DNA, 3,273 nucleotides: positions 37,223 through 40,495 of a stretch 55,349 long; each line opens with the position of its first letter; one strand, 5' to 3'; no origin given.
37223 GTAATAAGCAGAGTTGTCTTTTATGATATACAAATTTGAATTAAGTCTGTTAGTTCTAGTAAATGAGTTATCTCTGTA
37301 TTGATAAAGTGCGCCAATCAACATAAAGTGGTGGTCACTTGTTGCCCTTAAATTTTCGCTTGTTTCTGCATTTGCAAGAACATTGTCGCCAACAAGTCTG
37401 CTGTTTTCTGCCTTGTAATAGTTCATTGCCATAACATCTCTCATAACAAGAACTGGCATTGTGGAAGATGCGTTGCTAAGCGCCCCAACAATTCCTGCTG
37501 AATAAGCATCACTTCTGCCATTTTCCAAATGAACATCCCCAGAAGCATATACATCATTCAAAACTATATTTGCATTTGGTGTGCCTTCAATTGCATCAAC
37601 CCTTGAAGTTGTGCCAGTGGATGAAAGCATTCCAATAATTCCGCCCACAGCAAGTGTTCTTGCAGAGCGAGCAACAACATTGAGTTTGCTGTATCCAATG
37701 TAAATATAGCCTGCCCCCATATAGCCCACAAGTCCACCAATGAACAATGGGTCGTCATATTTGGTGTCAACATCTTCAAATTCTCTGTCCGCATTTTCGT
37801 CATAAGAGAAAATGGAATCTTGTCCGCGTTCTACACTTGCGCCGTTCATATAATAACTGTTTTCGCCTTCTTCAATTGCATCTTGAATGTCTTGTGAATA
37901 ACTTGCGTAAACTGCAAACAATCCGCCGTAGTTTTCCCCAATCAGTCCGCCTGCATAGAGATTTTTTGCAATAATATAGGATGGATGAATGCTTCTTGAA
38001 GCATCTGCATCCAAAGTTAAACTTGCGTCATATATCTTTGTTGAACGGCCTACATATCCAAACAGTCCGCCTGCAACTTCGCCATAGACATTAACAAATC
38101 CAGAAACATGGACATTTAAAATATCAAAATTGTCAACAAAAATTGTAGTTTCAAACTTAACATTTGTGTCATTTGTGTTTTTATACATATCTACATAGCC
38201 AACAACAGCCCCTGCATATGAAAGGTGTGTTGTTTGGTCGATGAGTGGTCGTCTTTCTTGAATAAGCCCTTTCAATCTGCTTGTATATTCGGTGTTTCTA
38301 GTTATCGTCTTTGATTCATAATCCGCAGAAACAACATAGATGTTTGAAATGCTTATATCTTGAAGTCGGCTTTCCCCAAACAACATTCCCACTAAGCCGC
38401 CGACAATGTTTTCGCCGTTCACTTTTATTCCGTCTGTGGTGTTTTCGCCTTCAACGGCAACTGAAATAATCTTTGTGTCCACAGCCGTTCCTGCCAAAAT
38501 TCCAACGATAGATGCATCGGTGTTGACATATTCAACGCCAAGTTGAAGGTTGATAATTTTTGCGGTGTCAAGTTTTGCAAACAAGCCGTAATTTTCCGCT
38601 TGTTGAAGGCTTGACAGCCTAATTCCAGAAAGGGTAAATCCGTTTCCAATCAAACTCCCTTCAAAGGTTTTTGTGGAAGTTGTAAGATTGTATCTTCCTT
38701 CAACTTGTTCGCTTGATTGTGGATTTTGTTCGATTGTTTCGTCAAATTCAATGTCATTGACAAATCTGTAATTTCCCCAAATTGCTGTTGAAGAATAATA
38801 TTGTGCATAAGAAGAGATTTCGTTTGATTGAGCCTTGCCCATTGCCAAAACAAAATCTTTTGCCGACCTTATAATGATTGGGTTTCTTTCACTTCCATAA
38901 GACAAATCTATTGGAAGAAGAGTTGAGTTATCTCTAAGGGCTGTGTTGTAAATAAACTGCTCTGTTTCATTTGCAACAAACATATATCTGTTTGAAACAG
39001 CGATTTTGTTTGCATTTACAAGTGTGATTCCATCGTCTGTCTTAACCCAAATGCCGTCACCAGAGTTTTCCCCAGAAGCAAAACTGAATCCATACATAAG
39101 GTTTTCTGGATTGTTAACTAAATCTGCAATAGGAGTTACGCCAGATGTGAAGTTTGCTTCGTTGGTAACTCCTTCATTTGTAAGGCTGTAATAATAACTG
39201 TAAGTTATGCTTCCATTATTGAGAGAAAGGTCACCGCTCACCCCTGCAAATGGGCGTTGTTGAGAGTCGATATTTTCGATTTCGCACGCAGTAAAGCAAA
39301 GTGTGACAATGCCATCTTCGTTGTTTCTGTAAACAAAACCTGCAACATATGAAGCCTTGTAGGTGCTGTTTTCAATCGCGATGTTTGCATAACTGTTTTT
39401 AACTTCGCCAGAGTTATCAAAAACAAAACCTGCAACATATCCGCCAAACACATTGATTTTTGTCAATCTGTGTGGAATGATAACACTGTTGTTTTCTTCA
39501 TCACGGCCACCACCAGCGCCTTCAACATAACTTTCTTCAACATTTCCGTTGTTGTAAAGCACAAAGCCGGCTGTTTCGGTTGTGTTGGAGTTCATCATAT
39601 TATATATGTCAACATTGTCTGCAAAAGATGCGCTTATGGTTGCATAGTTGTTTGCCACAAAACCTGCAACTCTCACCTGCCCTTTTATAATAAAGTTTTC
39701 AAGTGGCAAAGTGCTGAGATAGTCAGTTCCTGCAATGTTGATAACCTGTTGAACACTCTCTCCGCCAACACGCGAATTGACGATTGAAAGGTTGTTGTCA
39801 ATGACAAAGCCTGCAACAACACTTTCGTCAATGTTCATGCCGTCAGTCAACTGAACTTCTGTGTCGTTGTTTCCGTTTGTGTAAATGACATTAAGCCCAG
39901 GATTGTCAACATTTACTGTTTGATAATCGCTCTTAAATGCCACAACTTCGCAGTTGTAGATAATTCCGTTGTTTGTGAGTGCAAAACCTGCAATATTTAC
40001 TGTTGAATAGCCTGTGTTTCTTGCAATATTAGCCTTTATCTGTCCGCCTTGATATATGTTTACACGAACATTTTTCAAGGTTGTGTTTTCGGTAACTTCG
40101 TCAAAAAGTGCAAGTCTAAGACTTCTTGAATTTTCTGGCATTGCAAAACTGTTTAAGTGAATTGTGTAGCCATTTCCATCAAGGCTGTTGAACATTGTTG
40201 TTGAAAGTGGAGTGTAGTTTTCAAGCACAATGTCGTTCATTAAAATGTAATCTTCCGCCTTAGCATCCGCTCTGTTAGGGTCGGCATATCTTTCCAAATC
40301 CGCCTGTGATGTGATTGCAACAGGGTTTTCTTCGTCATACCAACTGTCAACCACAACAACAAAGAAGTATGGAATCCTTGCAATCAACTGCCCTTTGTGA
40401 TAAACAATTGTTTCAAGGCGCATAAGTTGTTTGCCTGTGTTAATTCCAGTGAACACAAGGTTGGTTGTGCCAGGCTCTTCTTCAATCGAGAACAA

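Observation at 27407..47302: A 6631-aa (19.9 kb) single-ORF lipoprotein occupying 36% of the window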

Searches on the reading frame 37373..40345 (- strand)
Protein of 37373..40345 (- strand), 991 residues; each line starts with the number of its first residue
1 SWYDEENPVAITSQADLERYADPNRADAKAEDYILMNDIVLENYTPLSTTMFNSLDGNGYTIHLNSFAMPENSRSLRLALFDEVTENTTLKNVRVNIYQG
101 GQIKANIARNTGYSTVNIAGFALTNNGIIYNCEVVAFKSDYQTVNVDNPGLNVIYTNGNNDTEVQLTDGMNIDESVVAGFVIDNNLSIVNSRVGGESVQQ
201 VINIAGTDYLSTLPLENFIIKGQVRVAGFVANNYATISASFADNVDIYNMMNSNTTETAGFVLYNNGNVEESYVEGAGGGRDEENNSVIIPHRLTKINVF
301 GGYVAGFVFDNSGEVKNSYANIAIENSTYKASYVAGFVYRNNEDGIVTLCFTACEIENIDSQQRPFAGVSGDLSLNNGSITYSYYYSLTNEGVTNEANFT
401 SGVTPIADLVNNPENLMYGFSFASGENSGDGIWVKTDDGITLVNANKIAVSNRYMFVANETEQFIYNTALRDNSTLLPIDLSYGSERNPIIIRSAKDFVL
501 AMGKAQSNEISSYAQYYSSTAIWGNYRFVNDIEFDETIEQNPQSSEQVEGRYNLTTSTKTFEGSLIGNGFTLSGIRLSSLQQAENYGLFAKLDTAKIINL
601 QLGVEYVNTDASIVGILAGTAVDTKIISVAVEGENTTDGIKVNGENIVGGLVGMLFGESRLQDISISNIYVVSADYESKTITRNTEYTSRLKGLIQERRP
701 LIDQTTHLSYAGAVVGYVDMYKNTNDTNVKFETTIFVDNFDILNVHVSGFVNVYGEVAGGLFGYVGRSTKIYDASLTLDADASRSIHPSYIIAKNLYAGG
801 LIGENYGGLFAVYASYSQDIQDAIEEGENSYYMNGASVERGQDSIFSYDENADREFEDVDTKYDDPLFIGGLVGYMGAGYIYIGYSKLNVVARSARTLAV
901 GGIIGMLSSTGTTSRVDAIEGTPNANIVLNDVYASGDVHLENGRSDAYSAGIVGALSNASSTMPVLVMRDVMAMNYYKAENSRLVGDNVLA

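Call 27: find_related_loci(query=A2, collection=genome_contigs, flank=10000)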
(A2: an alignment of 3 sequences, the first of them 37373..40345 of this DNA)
Query A2 (991 aa) in genome_contigs; peptide patterns used: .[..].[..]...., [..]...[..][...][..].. (x = any residue, [..] = any of these).
209 stretches matched a pattern; 87 encode a relative of the query (tblastn E <= 1e-3); the best 80 are kept; 79 distinct loci.
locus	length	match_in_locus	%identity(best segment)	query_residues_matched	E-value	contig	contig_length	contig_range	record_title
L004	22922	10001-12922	53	1-987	0e+0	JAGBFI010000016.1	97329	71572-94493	MAG: Clostridia bacterium isolate RGIG9067 Water_deer_Rectum.Co__c441456, whole genome shotgun sequence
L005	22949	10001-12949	51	2-987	0e+0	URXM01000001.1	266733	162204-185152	uncultured Clostridiales bacterium isolate UMGS1447 genome assembly, contig: NODE_4_length_266733_cov_10.892755, whole g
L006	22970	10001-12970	49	2-991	0e+0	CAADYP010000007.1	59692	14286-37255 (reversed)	MAG TPA_asm: Clostridia bacterium, isolate HGM11342, WGS project CAADYP010000000 data, contig: ERS396355_2_k85_35082, wh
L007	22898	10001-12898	51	2-989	0e+0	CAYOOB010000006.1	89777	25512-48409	MAG TPA_asm: uncultured Lachnospiraceae bacterium isolate SRP141132_co3_356 genome assembly, contig: NODE_76_length_8977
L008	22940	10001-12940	51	2-987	0e+0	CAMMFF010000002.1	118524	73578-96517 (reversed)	MAG: uncultured Clostridia bacterium isolate ERR4968681_bin.18_MetaWRAP_v1.1_MAG genome assembly, contig: NODE_113_lengt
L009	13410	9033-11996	50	2-988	0e+0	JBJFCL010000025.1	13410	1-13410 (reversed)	MAG: Candidatus Caccovivens sp. isolate PUUB22_bin.041 NODE_3657_length_13410_cov_7.491202, whole genome shotgun sequenc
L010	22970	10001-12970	48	2-987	0e+0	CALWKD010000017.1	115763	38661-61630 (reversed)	MAG: uncultured Clostridia bacterium isolate E15__bin73 genome assembly, contig: E15__k127_72488, whole genome shotgun s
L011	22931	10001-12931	49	4-987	0e+0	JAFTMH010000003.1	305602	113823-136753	MAG: Clostridia bacterium isolate RGIG3948 Roe_deer_Cecum-3__c1450, whole genome shotgun sequence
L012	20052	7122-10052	49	4-987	0e+0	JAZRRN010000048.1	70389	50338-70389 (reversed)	MAG: Candidatus Caccovivens sp. isolate T1900045353_YK20190043.MAGScoT_cleanbin_000015 SGB_6775_k141_1938009, whole geno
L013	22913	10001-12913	52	2-990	0e+0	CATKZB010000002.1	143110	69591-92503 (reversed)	MAG TPA_asm: uncultured Christensenella sp. isolate MGG06840_1680015412 genome assembly, contig: ERR3199580_175, whole g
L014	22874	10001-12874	49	4-982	0e+0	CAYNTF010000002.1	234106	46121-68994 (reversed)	MAG TPA_asm: uncultured Lachnospiraceae bacterium isolate SRP141132_co6_278 genome assembly, contig: NODE_4_length_23410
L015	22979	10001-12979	46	2-988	0e+0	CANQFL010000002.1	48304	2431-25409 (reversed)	MAG: uncultured Clostridia bacterium isolate Lapin-005__bin96 genome assembly, contig: Lapin-005__NODE_898_length_48304_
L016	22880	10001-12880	46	2-960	0e+0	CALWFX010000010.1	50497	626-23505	MAG: uncultured Clostridia bacterium isolate E27__bin15 genome assembly, contig: E27__k127_6308432, whole genome shotgun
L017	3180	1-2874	45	44-987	0e+0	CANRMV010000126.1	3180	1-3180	MAG: uncultured Clostridia bacterium isolate Lapin-022__bin1 genome assembly, contig: Lapin-022__NODE_30611_length_3180_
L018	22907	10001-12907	48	2-976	0e+0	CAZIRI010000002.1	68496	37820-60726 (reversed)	MAG TPA_asm: uncultured Lachnospiraceae bacterium isolate binchicken_co354_300 genome assembly, contig: NODE_233_length_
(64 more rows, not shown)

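Call 28: search_solved_structures(query=A2, max_evalue=1, show_alignments=2)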
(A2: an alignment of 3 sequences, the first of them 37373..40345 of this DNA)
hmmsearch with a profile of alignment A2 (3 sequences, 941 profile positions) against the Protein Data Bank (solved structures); distinct sequences matched with E-value up to 1: 0.

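Call 58: predict_structure(alignment_id=A2)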
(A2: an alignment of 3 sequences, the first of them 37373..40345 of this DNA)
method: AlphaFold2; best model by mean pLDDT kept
length: 991 residues; sequences in the alignment: 3
mean_pLDDT: 54.1   pTM: 0.47
mean pLDDT of the five models: 54.1, 51.8, 43.5, 43.4, 35.0
residues with pLDDT >= 90: 34; 70-90: 250; 50-70: 252; < 50: 455
segments of 3 or more residues with pLDDT < 50: 1-8, 27-36, 57-59, 99-111, 138-172, 196-216, 277-294, 327-331, 357-376, 382-497, 502-557, 567-570, 676-707, 722-739, 781-795, 827-864, 910-924, 958-963, 975-991
pLDDT, mean of each block of 10 residues (from residue 1): 38 57 49 48 70 55 67 70 82 66 37 69 89 62 27 30 29 71 90 56 32 47 78 88 70 70 90 52 27 51 75 74 52 61 68 50 41 44 40 24 23 26 29 33 28 25 27 27 34 46 36 30 26 30 29 48 53 57 70 68 69 83 80 62 81 81 81 50 29 32 50 85 34 30 73 74 81 74 44 56 82 70 49 31 41 37 57 78 69 62 71 35 53 65 60 61 55 50 35 25
secondary structure, 60 per line:
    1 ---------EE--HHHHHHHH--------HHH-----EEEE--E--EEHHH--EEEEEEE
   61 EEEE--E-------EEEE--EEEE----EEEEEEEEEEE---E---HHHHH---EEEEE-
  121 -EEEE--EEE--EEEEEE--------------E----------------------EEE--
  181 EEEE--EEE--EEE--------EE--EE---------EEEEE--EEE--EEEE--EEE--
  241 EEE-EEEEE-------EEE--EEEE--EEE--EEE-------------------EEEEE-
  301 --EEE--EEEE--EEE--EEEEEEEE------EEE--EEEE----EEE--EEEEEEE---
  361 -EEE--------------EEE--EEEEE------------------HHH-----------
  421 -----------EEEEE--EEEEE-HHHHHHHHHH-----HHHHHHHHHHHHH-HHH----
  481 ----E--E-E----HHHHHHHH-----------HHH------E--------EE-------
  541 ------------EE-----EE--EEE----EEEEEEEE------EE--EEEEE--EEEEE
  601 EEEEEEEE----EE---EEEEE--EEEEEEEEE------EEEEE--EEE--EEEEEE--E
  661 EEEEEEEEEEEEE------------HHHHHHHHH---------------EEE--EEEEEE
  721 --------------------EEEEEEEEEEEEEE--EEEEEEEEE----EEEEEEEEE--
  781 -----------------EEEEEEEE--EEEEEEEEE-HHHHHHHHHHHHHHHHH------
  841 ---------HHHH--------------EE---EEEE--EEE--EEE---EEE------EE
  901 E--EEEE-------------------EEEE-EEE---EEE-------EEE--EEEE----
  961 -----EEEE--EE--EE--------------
elements in order (helices of 4 or more, strands of 3 or more residues): H14-21 E38-41 E54-64 E75-78 E81-84 E89-99 H107-111 E115-119 E122-125 E128-130 E133-138 E176-178 E181-184 E187-189 E192-194 E218-222 E225-227 E230-233 E236-238 E241-243 E245-249 E257-259 E262-265 E268-270 E273-275 E295-299 E303-305 E308-311 E314-316 E319-326 E333-335 E338-341 E346-348 E351-357 E362-364 E379-381 E384-388 E432-436 E439-443 H445-454 H460-472 H495-502 E564-566 E571-578 E589-593 E596-608 E618-622 E625-633 E640-644 E647-649 E652-657 E660-673 H686-694 E710-712 E715-720 E741-754 E757-765 E770-778 E798-805 E808-816 H818-834 H850-853 E873-876 E879-881 E884-886 E890-892 E899-901 E904-907 E927-930 E932-934 E938-940 E948-950 E953-956 E966-969

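Call 64: fold_search(model_id=the predicted structure, library=pdb)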
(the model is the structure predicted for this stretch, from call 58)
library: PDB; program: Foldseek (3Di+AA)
matches with E <= 10: 248; with E <= 0.001: 1
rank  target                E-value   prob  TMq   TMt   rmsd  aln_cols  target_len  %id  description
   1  8bwk_A                1.9e-04  0.54  0.11  0.14  26.3      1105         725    7  Metagenomic derived PL6 alginate lyase (released 2023-12-20)
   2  4rm6                  1.5e-03  0.66  0.14  0.17  25.9      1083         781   11  Crystal structure of Hemopexin Binding Protein (released 2016-05-18)
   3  8bwk_C                2.3e-03  0.44  0.13  0.16  27.7      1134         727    8  Metagenomic derived PL6 alginate lyase (released 2023-12-20)
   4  7o7t                  8.4e-03  0.15  0.10  0.12  26.7      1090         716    9  Structure of the PL6 family alginate lyase Patl3640 from Pseudoalteromonas atlantica T6c in complex with 4-deoxy-L-eryth (released 2021-07-28)
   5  8bwk_B                1.0e-02  0.30  0.14  0.17  27.1      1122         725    8  Metagenomic derived PL6 alginate lyase (released 2023-12-20)
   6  7xza_A                1.1e-02  0.82  0.14  0.25  14.9       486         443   12  Mutant (Y242F) of the N-terminal domain of fucoidan lyase FdlA (released 2022-09-28)
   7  7xz7_A                2.2e-02  0.35  0.11  0.18  15.6       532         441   11  Mutant (D137A) of the N-terminal domain of fucoidan lyase FdlA (released 2022-09-28)
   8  5gkd_A                2.3e-02  0.15  0.12  0.15  27.5      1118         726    9  Structure of PL6 family alginate lyase AlyGC (released 2017-02-08)
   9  5gkq_A                2.4e-02  0.21  0.13  0.17  27.3      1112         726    8  Structure of PL6 family alginate lyase AlyGC mutant-R241A (released 2017-02-08)
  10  7koh_A                3.5e-02  0.15  0.11  0.16  20.9      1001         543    7  Crystal structure of antigen 43 from Escherichia coli EDL933 (released 2022-03-09)
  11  7xze_A                3.6e-02  0.44  0.12  0.22  16.1       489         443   10  Mutant (H176A) of the N-terminal domain of fucoidan lyase FdlA (released 2022-09-28)
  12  7xz9_A                4.2e-02  0.51  0.13  0.23  16.3       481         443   12  Mutant (E236A) of the N-terminal domain of fucoidan lyase FdlA (released 2022-09-28)
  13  7xzd_B                4.2e-02  0.44  0.12  0.22  16.6       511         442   11  Mutant (F179A) of the N-terminal domain of fucoidan lyase FdlA (released 2022-09-28)
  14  7xzc_B                4.8e-02  0.47  0.13  0.23  15.4       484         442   12  Mutant (R240A) of the N-terminal domain of fucoidan lyase FdlA (released 2022-09-28)
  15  7xz8                  4.8e-02  0.33  0.12  0.21  15.8       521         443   12  Mutant (K141A) of the N-terminal domain of fucoidan lyase FdlA (released 2022-09-28)
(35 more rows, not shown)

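Call 95: find_related_loci(query=A2, collection=viral_contigs, flank=5000)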
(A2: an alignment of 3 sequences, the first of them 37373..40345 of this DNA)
Query A2 (991 aa) in viral_contigs; peptide patterns used: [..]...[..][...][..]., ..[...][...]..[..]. (x = any residue, [..] = any of these).
229 stretches matched a pattern; 3 encode a relative of the query (tblastn E <= 1e-3); 3 distinct loci.
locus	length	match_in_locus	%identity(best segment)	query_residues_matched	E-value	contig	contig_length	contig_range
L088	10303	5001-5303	35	30-134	5e-7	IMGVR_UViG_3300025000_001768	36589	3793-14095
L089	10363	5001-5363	31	526-653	2e-6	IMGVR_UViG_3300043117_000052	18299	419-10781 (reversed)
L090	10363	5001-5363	31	526-653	2e-6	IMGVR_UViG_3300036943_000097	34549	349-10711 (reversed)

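Call 101: search_solved_structures(query=A9, max_evalue=1, show_alignments=2)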
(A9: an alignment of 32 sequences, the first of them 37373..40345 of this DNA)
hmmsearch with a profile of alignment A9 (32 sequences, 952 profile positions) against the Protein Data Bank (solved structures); distinct sequences matched with E-value up to 1: 10.
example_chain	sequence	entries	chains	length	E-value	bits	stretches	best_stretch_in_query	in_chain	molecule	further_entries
1x5j_A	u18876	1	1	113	0.15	13.1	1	365-432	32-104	Neogenin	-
3p4l_A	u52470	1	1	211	0.34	11.9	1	365-433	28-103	Neogenin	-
4bq8_A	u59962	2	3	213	0.39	11.7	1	365-433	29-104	NEOGENIN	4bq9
6z3m_E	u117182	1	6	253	0.56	11.2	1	365-433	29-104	Neogenin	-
4bq6_A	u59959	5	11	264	0.6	11.1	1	365-433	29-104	NEOGENIN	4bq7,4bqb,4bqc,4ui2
2cd9_A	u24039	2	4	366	0.63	11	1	810-900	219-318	GLUCOSE DEHYDROGENASE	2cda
2cdb_A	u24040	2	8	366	0.63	11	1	810-900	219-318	GLUCOSE 1-DEHYDROGENASE (DHG-1) | GLUCOSE DEHYDROGENASE GLUCOSE 1-DEHYDROGENASE, DHG-1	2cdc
9lb5_B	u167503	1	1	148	0.84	10.6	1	468-500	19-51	Secreted protein ORF2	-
3rkc_A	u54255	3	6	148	0.88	10.5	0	468-500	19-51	Capsid protein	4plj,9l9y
4pln_C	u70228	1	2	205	0.95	10.4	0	365-431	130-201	Neogenin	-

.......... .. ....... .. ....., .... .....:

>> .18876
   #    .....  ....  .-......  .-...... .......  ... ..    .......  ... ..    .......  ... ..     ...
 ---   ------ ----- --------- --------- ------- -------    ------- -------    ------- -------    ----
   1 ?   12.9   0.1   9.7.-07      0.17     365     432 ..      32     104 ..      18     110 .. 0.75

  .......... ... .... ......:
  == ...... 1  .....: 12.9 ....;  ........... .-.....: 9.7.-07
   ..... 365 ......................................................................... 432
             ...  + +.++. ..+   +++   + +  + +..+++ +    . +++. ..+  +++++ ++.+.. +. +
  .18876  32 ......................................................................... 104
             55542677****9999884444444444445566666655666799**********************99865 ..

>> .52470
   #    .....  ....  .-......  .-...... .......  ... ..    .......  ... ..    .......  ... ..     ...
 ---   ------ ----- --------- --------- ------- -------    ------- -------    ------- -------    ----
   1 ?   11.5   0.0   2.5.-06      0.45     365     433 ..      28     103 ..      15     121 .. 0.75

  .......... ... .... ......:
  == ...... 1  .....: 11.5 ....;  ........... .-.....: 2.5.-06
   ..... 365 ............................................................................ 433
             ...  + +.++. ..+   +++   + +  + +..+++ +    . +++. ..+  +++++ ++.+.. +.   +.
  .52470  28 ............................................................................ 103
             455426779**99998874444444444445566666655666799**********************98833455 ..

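Call 102: search_protein_families(library=pfam, alignment_id=A9, max_evalue=0.01)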
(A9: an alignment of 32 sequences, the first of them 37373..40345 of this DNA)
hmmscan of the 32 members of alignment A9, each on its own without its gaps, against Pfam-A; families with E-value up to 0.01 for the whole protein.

A. member 1, window:37373-40345:- (991 aa): 0 families

B. families by the number of members that match (of 32 scanned): 2 families
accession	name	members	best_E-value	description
PF07581.17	Glug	4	2.1e-06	The GLUG motif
PF05342.19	Peptidase_M26_N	3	0.0028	M26 IgA1-specific Metallo-endopeptidase N-terminal region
